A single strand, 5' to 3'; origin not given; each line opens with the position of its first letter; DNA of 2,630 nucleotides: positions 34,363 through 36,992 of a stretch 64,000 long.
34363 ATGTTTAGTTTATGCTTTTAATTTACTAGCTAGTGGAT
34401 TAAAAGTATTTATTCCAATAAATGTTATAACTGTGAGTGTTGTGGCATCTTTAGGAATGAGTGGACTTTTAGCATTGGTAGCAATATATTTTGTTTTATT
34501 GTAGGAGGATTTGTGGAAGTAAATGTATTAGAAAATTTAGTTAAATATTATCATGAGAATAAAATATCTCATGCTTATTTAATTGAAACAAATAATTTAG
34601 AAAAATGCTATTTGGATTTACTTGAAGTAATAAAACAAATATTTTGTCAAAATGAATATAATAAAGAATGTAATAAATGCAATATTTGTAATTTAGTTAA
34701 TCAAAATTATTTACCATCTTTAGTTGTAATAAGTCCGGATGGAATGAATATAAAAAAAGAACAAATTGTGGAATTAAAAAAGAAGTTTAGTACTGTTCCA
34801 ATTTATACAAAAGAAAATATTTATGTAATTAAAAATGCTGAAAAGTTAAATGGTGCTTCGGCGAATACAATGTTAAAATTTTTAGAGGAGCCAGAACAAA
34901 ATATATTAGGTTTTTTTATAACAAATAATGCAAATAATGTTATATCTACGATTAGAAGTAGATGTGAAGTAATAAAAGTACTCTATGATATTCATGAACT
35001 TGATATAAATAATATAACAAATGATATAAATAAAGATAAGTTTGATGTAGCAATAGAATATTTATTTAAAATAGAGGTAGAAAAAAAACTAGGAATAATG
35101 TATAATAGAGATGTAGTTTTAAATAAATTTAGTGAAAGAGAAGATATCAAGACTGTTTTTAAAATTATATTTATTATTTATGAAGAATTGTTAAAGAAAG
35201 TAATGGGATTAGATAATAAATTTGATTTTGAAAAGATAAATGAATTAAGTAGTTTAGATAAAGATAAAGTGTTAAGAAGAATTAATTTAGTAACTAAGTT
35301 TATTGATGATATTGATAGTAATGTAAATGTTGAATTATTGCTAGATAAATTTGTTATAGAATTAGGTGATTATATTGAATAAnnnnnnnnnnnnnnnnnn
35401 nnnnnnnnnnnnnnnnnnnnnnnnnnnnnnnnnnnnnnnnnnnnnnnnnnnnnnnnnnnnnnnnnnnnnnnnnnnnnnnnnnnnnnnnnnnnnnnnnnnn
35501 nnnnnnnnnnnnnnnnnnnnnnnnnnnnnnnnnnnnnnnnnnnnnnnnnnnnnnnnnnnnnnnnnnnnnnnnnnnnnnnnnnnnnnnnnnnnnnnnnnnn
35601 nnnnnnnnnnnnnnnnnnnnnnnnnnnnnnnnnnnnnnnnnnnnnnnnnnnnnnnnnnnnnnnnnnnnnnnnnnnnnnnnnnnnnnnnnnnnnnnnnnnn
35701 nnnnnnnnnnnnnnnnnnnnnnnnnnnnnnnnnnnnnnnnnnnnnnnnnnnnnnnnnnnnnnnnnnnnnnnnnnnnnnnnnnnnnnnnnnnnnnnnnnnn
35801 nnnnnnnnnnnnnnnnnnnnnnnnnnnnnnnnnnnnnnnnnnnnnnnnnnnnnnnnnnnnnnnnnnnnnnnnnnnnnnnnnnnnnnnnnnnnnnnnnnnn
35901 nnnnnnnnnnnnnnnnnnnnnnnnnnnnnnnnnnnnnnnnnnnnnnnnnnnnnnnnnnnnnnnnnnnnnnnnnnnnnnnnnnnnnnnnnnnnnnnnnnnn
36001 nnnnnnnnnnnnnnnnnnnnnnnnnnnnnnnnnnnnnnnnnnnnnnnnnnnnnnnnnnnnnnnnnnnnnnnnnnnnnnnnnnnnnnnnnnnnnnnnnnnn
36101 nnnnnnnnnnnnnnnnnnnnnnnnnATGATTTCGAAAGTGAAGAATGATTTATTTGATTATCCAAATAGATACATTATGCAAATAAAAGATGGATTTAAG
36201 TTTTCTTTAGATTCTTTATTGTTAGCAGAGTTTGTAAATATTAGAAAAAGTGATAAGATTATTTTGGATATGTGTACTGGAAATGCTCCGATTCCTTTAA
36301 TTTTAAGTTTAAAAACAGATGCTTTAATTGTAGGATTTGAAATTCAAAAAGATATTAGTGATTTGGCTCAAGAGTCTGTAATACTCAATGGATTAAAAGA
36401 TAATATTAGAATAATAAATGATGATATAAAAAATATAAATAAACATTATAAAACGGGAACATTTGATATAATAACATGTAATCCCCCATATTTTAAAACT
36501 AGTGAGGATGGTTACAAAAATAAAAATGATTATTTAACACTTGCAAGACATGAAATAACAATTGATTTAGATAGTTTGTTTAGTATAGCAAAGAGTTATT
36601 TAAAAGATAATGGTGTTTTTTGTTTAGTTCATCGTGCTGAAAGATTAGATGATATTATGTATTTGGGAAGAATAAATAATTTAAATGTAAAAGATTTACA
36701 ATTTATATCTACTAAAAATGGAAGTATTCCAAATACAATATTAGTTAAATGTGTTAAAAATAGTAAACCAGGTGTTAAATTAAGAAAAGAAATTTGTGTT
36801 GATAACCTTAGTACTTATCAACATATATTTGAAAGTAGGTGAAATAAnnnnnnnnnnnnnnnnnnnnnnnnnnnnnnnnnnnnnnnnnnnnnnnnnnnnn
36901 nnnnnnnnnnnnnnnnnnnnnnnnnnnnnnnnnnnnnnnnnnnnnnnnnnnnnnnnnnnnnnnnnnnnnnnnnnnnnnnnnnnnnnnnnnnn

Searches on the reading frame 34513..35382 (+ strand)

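Call 32: search_protein_families(library=pfam, proteins=[window:34513-35382:+], max_evalue=0.01)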
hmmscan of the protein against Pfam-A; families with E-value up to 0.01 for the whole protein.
window:34513-35382:+ (289 aa): 1 family
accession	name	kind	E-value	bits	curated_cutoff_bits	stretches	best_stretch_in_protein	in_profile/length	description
PF13177.12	DNA_pol3_delta2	-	1.8e-40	139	27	1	4-156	4-157/161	DNA polymerase III, delta subunit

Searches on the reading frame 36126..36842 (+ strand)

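Call 32: search_protein_families(library=pfam, proteins=[window:36126-36842:+], max_evalue=0.01)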
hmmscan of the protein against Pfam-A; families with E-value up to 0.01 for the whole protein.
window:36126-36842:+ (238 aa): 7 families
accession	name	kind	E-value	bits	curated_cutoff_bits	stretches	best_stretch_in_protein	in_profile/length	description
PF13847.12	Methyltransf_31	-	1e-07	32.2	27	1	41-169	2-111/145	Methyltransferase domain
PF05175.20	MTS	-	2.4e-06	27.7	23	1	31-137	21-123/170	Methyltransferase small domain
PF07669.17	Eco57I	-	9.3e-06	26.3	25.3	1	86-170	48-135/171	Eco57I restriction-modification methylase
PF02384.22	N6_Mtase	-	1e-05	25.5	20.4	1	40-136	44-150/311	N-6 DNA Methylase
PF01170.24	UPF0020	-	0.00067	19.8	22.3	1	65-132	76-141/197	RMKL-like, methyltransferase domain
PF05971.18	Methyltransf_10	-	0.001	19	23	1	29-131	90-196/299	RNA methyltransferase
PF02475.24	TRM5-TYW2_MTfase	-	0.0035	17.7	28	1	39-108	33-103/164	TRM5/TYW2 methyltransferase domain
